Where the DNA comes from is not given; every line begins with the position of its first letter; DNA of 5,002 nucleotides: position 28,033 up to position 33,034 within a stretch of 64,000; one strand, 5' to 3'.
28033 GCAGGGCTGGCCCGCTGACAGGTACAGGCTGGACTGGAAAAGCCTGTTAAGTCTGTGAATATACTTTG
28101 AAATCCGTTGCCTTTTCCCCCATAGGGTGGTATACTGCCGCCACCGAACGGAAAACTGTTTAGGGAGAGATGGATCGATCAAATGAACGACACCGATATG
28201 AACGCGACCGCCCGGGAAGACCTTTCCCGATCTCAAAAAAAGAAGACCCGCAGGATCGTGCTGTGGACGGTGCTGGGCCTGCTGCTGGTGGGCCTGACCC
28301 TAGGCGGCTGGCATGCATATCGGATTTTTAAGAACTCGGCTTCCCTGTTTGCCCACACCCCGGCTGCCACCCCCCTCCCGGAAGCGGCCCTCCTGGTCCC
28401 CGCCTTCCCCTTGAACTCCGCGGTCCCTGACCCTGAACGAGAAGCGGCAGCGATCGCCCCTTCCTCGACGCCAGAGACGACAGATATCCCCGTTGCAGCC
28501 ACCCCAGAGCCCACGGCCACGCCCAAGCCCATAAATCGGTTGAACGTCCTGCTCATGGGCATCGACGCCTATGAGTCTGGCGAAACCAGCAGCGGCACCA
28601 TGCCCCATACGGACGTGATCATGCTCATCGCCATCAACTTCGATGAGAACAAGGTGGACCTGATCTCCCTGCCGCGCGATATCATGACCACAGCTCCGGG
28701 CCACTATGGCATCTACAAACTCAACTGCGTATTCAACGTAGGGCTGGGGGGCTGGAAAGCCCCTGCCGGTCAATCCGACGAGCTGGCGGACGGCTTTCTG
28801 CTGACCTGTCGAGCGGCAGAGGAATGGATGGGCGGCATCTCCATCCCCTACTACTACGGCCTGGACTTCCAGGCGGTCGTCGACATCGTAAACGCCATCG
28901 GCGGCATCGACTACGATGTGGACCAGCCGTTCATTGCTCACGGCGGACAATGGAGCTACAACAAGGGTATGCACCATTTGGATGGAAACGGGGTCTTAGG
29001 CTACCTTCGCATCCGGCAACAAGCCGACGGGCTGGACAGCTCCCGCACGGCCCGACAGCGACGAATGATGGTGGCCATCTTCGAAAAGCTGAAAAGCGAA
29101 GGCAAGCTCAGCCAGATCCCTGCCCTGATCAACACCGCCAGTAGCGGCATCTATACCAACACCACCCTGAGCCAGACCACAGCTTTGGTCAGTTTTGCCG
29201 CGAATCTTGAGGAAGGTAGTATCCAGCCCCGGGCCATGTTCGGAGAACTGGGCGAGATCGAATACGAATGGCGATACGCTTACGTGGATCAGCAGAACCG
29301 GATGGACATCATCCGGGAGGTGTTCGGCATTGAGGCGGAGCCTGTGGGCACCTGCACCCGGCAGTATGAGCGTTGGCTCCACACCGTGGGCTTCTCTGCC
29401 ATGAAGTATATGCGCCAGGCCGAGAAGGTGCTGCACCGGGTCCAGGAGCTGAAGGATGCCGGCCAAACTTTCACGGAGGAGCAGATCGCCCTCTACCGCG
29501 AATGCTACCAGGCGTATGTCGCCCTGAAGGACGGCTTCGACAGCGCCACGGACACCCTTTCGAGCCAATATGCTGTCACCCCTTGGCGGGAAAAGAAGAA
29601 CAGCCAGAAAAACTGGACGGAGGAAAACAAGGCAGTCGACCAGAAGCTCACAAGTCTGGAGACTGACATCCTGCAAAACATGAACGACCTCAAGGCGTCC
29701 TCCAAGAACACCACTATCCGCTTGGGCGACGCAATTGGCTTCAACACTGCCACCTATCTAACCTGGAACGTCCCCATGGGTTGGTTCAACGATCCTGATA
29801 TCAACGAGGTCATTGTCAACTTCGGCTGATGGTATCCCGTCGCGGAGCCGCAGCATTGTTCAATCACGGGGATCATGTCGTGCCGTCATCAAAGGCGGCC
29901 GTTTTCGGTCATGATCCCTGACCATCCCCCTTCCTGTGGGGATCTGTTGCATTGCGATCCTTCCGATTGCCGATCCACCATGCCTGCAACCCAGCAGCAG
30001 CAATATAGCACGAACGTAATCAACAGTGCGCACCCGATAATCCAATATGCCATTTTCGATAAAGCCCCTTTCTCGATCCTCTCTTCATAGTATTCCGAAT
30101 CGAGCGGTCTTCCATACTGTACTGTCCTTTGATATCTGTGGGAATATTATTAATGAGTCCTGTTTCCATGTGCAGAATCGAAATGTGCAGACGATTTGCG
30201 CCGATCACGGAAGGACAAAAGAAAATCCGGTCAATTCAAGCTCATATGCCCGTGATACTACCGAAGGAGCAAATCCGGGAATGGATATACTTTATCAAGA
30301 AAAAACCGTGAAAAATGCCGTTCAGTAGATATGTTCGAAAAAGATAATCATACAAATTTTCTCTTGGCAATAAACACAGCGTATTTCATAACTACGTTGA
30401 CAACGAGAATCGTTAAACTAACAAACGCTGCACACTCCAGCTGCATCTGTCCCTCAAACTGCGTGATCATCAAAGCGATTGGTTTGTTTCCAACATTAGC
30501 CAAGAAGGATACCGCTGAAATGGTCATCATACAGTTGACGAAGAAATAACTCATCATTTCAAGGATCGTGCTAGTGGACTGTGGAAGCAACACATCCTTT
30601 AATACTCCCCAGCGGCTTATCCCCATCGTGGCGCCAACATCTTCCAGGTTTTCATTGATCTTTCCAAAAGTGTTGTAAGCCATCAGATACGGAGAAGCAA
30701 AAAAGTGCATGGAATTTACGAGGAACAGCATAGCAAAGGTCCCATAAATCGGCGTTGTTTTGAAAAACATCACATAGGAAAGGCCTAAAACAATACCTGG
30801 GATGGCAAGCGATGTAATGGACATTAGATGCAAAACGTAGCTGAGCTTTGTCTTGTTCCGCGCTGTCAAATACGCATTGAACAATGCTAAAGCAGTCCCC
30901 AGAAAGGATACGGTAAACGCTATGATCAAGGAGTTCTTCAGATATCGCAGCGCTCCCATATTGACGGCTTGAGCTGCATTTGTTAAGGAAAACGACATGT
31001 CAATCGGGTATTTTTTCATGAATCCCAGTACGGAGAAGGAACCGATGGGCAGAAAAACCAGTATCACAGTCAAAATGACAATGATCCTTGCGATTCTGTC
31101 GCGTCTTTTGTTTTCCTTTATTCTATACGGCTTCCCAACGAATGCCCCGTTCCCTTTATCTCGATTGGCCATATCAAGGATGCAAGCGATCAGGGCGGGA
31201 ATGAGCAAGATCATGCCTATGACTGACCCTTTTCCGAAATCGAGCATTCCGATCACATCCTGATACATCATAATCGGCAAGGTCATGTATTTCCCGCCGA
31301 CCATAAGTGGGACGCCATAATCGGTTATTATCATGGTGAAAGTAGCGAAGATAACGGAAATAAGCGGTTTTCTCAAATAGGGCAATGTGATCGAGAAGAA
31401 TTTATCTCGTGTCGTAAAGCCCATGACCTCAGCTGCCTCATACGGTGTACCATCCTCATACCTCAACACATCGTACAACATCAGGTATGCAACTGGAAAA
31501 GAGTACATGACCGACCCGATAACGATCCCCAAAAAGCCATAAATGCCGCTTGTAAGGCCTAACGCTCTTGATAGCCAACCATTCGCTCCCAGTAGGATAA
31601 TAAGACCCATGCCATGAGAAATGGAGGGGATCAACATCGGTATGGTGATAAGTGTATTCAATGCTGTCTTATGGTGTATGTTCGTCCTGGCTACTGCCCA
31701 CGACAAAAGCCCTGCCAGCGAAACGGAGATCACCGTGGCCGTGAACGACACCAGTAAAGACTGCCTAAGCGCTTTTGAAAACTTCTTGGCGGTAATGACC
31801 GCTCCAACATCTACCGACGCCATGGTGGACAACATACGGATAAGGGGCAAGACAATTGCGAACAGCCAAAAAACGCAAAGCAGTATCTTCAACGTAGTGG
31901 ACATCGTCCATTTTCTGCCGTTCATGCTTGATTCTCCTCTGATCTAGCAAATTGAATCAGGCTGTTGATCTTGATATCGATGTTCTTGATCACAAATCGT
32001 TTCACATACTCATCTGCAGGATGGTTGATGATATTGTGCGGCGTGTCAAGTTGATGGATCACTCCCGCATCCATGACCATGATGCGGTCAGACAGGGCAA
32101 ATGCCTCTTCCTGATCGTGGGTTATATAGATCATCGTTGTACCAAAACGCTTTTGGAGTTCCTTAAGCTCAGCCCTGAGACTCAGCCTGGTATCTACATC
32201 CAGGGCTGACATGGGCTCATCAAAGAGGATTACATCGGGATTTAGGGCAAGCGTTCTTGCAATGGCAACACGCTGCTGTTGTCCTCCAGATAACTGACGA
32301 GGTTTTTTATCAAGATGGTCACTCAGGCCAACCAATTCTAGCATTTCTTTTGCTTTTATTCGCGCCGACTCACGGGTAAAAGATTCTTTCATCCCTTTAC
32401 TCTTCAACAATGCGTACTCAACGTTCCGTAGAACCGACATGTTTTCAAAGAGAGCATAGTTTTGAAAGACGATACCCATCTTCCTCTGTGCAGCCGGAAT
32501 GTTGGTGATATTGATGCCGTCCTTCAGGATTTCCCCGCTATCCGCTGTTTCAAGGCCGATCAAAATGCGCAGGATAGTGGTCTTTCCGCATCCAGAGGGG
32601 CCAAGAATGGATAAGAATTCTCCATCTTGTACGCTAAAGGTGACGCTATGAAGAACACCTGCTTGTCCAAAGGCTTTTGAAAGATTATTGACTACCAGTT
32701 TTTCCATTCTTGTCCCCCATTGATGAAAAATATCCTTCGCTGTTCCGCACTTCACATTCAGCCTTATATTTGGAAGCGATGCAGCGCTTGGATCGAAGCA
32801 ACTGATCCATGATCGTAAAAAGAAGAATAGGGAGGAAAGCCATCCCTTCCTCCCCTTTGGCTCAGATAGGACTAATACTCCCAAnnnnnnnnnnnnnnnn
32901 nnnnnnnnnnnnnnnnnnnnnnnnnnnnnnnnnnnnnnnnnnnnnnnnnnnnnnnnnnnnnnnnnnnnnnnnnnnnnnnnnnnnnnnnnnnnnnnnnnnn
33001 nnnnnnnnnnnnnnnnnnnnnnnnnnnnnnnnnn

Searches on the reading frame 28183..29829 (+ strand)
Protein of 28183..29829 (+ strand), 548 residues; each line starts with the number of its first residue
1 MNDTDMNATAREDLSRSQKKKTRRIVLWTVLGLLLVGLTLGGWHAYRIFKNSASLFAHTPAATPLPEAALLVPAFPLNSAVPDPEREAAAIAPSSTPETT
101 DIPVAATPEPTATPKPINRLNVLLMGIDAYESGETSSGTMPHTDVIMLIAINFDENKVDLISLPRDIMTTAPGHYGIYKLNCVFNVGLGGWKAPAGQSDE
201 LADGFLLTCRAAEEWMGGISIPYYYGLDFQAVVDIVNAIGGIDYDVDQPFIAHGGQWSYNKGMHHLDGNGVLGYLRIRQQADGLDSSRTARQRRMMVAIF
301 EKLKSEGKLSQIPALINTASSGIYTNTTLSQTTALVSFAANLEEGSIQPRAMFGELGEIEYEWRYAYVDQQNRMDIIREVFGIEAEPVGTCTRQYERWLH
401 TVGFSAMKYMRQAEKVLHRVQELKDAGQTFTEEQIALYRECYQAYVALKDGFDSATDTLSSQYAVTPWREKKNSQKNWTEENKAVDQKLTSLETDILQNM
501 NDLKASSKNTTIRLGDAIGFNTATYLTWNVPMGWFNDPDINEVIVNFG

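Call 89: search_protein_families(library=pfam, proteins=[window:28183-29829:+], max_evalue=0.001)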
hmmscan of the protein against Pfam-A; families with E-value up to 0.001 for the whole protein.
window:28183-29829:+ (548 aa): 1 family
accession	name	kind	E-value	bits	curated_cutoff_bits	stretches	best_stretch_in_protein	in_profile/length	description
PF03816.19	LytR_cpsA_psr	-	2.4e-28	99.6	24.6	1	142-304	1-149/150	LytR_cpsA_psr family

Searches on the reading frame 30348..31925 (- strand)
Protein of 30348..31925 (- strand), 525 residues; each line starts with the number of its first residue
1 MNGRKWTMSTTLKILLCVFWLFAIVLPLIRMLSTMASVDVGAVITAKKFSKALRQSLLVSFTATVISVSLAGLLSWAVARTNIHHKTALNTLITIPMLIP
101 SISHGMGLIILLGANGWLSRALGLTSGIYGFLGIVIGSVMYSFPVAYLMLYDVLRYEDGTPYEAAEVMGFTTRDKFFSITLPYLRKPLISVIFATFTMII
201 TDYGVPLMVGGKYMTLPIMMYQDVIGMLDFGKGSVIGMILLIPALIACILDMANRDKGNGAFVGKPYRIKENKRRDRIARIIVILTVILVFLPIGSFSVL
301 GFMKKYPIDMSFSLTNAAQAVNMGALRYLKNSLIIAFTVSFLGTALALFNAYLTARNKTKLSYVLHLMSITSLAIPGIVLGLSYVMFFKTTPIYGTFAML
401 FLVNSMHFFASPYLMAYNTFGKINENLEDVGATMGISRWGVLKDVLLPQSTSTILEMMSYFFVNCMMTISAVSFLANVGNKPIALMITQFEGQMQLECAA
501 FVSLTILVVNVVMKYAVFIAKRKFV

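Call 89: search_protein_families(library=pfam, proteins=[window:30348-31925:-], max_evalue=0.001)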
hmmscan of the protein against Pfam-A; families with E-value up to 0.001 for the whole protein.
window:30348-31925:- (525 aa): 1 family
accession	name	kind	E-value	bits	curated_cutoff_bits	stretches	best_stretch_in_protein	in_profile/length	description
PF00528.27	BPD_transp_1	-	1.2e-20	74.4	26.4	2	85-248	16-170/184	Binding-protein-dependent transport system inner membrane component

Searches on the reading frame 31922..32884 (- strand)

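Call 89: search_protein_families(library=pfam, proteins=[window:31922-32884:-], max_evalue=0.001)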
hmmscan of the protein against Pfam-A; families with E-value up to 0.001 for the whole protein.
window:31922-32884:- (320 aa): 3 families
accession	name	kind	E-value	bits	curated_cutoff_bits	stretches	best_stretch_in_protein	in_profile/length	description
PF00005.33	ABC_tran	-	2.6e-35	122.4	25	1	78-225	1-136/137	ABC transporter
PF02463.25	SMC_N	-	2.5e-05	24.3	40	1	88-260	24-201/220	RecF/RecN/SMC N terminal domain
PF13304.12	AAA_21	-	2.9e-05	24.7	27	0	92-149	3-69/304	AAA domain, putative AbiEii toxin, Type IV TA system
